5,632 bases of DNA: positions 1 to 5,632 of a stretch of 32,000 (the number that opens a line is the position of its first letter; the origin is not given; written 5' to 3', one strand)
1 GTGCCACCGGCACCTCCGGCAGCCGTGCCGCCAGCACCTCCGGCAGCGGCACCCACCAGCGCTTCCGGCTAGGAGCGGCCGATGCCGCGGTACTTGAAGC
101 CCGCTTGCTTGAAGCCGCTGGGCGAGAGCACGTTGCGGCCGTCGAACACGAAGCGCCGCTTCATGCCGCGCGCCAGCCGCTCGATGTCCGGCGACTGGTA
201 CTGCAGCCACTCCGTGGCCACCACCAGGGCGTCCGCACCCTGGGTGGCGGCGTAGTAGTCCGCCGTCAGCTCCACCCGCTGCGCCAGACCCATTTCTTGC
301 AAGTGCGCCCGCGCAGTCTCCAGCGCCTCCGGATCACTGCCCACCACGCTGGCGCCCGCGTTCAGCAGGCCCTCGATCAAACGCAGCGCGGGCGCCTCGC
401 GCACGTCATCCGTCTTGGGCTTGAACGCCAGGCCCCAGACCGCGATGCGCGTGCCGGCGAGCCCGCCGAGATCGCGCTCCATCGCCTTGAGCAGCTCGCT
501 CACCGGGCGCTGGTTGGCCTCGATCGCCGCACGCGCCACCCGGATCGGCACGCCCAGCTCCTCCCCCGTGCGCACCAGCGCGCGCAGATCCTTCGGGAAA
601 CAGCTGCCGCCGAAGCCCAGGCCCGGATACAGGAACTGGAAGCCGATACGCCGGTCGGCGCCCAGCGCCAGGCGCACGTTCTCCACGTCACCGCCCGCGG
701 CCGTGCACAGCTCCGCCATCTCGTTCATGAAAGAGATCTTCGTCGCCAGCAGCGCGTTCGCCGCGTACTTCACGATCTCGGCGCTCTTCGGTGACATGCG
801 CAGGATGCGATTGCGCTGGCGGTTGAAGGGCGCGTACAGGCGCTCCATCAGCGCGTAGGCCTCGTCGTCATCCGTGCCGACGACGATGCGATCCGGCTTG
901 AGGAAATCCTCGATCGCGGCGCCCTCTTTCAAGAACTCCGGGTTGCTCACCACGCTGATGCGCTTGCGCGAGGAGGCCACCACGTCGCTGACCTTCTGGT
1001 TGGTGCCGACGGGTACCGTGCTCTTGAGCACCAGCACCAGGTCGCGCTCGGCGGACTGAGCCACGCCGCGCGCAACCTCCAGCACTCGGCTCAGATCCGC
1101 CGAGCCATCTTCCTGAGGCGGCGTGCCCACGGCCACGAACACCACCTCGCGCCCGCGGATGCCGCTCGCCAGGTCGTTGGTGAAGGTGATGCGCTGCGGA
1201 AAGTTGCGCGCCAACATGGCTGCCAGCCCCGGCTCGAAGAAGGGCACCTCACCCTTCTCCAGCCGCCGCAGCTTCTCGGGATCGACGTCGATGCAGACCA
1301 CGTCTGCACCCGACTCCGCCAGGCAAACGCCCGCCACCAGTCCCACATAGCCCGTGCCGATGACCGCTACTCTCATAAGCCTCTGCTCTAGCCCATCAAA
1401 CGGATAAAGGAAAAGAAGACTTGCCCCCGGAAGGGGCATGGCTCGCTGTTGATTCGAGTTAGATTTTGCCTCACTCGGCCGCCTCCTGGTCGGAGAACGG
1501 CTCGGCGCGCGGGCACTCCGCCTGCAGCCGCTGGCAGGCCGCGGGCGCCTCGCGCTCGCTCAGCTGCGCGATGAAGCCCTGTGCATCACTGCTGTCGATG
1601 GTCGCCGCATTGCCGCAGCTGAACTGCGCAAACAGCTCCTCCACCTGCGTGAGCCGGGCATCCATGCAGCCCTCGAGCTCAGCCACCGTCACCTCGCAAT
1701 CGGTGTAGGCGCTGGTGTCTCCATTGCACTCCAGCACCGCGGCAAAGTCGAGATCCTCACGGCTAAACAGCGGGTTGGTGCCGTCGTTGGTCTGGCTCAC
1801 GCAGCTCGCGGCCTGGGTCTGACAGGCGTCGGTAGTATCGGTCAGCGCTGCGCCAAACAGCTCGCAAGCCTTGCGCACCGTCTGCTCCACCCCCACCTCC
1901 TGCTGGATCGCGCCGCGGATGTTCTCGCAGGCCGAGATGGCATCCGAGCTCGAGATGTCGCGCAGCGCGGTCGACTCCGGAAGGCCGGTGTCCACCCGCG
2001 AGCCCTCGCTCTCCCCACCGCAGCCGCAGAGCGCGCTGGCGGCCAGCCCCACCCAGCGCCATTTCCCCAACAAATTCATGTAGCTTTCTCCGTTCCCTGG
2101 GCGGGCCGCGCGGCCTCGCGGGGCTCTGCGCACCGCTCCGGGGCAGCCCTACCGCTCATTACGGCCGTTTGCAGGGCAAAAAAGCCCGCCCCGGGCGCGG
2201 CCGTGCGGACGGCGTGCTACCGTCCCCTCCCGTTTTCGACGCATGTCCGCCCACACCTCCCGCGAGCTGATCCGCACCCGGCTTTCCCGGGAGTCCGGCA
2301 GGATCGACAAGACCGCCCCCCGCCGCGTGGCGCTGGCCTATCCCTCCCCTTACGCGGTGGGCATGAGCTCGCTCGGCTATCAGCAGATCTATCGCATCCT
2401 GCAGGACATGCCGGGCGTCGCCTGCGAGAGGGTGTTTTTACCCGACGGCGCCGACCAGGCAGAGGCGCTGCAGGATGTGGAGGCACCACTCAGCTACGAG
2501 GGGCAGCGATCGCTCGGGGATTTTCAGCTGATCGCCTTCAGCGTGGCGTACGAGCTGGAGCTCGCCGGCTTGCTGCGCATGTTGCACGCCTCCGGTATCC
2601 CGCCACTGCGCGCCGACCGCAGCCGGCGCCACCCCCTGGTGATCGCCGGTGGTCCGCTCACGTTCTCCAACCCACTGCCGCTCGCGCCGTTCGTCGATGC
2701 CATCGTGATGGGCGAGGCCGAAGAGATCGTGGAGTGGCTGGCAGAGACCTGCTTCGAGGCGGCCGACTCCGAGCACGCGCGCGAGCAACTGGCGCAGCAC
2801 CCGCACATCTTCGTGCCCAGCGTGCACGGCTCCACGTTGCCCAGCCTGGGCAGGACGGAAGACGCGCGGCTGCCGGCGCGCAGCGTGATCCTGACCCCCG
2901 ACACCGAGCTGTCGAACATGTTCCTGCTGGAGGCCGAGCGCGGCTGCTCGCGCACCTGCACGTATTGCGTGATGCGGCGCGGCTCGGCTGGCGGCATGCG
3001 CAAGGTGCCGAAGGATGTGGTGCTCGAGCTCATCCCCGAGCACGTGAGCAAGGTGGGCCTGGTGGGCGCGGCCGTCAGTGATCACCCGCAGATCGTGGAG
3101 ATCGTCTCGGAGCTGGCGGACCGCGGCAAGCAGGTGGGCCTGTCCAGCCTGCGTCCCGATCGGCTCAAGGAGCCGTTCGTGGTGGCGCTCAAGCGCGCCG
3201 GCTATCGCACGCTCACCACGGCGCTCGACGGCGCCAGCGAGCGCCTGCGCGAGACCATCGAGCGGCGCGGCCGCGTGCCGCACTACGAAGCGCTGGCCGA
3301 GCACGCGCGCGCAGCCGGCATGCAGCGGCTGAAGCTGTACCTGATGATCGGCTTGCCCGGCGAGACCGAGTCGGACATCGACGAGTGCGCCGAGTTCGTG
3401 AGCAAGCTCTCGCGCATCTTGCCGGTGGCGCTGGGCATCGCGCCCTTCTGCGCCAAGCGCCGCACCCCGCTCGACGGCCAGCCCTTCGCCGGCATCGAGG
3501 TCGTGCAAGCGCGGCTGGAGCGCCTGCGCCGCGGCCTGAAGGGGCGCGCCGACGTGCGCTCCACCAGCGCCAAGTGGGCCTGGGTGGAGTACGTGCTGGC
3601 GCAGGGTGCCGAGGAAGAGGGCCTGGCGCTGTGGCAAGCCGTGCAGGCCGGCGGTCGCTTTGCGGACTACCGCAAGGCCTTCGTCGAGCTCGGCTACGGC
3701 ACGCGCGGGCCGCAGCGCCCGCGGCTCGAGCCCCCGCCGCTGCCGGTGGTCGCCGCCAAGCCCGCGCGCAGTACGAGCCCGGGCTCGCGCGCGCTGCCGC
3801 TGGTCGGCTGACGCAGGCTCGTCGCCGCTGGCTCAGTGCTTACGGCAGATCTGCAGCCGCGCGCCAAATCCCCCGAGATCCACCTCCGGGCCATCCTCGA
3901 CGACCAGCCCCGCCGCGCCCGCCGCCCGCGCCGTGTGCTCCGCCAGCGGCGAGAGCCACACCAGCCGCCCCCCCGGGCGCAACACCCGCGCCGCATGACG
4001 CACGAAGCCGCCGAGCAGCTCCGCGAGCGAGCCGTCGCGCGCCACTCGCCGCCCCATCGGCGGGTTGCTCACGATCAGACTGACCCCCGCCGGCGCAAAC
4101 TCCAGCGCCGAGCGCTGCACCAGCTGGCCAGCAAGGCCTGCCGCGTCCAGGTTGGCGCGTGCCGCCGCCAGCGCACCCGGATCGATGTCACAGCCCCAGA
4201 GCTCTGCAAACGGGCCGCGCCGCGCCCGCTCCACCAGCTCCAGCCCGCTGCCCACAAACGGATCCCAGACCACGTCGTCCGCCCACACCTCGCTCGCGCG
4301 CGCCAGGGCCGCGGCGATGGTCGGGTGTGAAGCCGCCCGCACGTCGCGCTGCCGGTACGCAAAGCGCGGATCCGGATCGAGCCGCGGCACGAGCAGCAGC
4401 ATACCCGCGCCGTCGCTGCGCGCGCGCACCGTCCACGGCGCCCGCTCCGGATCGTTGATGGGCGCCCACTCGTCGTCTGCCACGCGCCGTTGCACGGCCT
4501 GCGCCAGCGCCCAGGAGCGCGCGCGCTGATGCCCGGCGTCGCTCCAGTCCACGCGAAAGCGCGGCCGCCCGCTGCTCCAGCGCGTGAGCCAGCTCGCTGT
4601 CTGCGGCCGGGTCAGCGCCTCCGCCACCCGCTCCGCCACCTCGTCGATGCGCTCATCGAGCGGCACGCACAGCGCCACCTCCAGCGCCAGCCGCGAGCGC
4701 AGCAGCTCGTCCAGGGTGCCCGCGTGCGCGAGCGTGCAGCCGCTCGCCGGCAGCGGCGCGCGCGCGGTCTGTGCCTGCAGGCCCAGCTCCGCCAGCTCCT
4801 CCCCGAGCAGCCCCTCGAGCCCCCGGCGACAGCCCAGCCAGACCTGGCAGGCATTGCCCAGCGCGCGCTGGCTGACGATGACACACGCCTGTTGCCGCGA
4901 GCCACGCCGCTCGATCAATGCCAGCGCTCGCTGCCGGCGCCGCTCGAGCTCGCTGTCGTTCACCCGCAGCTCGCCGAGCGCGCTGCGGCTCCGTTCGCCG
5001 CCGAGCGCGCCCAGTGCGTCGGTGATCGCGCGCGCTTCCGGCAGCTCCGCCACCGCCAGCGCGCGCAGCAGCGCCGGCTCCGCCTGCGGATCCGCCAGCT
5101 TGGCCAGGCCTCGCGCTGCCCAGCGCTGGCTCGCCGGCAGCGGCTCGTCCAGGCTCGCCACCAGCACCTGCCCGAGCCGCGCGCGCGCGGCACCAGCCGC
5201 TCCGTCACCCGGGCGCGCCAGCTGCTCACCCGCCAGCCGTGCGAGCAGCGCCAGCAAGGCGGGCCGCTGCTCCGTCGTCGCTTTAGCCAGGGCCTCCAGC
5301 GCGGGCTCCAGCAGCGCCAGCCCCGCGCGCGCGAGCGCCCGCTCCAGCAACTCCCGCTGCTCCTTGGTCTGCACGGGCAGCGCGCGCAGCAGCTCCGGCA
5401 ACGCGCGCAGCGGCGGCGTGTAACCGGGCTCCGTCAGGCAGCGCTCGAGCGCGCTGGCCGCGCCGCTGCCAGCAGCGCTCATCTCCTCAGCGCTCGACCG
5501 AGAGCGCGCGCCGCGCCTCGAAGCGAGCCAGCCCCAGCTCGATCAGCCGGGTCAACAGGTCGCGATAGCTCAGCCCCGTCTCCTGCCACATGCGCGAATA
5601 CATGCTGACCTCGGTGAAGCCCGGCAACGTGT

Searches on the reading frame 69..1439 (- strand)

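Call 10: search_protein_families(library=pfam, proteins=[window:69-1439:-], max_evalue=0.01)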
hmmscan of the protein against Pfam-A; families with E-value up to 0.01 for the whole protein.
window:69-1439:- (456 aa): 16 families
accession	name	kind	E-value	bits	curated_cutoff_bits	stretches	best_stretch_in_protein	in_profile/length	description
PF03721.20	UDPG_MGDP_dh_N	-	1e-56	191.9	27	1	22-201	1-187/187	UDP-glucose/GDP-mannose dehydrogenase family, NAD binding domain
PF00984.24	UDPG_MGDP_dh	-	1.3e-35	121.8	25.4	1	218-310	1-93/94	UDP-glucose/GDP-mannose dehydrogenase family, central domain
PF03720.21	UDPG_MGDP_dh_C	-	2e-30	105.6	30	1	333-439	1-102/103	UDP-glucose/GDP-mannose dehydrogenase family, UDP binding domain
PF01210.29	NAD_Gly3P_dh_N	-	3.3e-06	27.6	23.1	1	24-172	2-139/158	NAD-dependent glycerol-3-phosphate dehydrogenase N-terminus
PF03807.23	F420_oxidored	-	8.9e-06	26.7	21.6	0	354-416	14-74/94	NADP oxidoreductase coenzyme F420-dependent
PF03446.21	NAD_binding_2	-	0.00015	22.2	21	1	23-156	1-109/161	NAD binding domain of 6-phosphogluconate dehydrogenase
PF02737.24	3HCDH_N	-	0.00048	20.5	22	1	24-94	2-77/180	3-hydroxyacyl-CoA dehydrogenase, NAD binding domain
PF01262.27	AlaDh_PNT_C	-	0.00074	19.4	23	1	23-62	30-69/214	Alanine dehydrogenase/PNT, C-terminal domain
PF02558.23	ApbA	-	0.0012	19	22.2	1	24-70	1-46/150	Ketopantoate reductase PanE/ApbA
PF01494.25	FAD_binding_3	-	0.0014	18.3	22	1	23-57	3-37/349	FAD binding domain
PF02254.24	TrkA_N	-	0.0018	19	23.8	0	24-66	1-43/116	TrkA-N domain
PF13649.12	Methyltransf_25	-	0.0021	19.1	27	0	358-428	15-91/97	Methyltransferase domain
PF14833.11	NAD_binding_11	-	0.0042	17.8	30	0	220-258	3-41/122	NAD-binding of NADP-dependent 3-hydroxyisobutyrate dehydrogenase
PF13241.12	NAD_binding_7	-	0.0045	18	22.1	0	22-107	8-72/104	Putative NAD(P)-binding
PF07992.20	Pyr_redox_2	-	0.0053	16.7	26.1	0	18-61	137-182/291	Pyridine nucleotide-disulphide oxidoreductase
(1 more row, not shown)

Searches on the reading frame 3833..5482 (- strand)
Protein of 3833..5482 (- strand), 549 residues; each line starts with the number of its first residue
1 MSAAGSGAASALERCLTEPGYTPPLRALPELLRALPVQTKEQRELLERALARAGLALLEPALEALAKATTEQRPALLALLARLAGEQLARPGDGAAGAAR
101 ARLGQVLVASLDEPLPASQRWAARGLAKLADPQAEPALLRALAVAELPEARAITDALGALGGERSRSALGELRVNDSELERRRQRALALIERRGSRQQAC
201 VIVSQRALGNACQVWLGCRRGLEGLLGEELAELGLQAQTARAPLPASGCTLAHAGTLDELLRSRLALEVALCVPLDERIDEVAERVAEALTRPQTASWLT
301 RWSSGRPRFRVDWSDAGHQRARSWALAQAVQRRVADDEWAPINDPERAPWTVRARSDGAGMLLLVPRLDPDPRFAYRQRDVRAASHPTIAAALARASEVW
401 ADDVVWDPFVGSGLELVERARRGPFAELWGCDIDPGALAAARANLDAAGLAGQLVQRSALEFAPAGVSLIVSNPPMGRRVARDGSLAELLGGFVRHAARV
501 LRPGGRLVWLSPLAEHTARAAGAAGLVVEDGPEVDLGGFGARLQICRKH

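Call 10: search_protein_families(library=pfam, proteins=[window:3833-5482:-], max_evalue=0.01)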
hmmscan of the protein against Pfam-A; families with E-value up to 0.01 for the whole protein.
window:3833-5482:- (549 aa): 9 families
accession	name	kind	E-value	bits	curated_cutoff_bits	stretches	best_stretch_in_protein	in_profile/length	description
PF01170.24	UPF0020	-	2.1e-18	67.2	22.3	1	376-522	3-177/197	RMKL-like, methyltransferase domain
PF05175.20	MTS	-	6e-09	36.2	23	1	412-508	42-137/170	Methyltransferase small domain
PF13646.12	HEAT_2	-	2e-06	28.4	27.7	1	106-189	3-87/88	HEAT repeats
PF13649.12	Methyltransf_25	-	9.2e-06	26.7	27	1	410-505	6-97/97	Methyltransferase domain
PF08241.18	Methyltransf_11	-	0.0001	23.3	21.2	1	411-508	6-94/95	Methyltransferase domain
PF08242.18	Methyltransf_12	-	0.004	18.3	30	0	412-507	7-98/98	Methyltransferase domain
PF03130.22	HEAT_PBS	-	0.0046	17.8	20.9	1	119-142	2-25/27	PBS lyase HEAT-like repeat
PF22020.1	RlmL_1st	-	0.0073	16.7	27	0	218-240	6-28/55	RlmL ferredoxin-like domain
PF13847.12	Methyltransf_31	-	0.0085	16.2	27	0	404-512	6-112/145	Methyltransferase domain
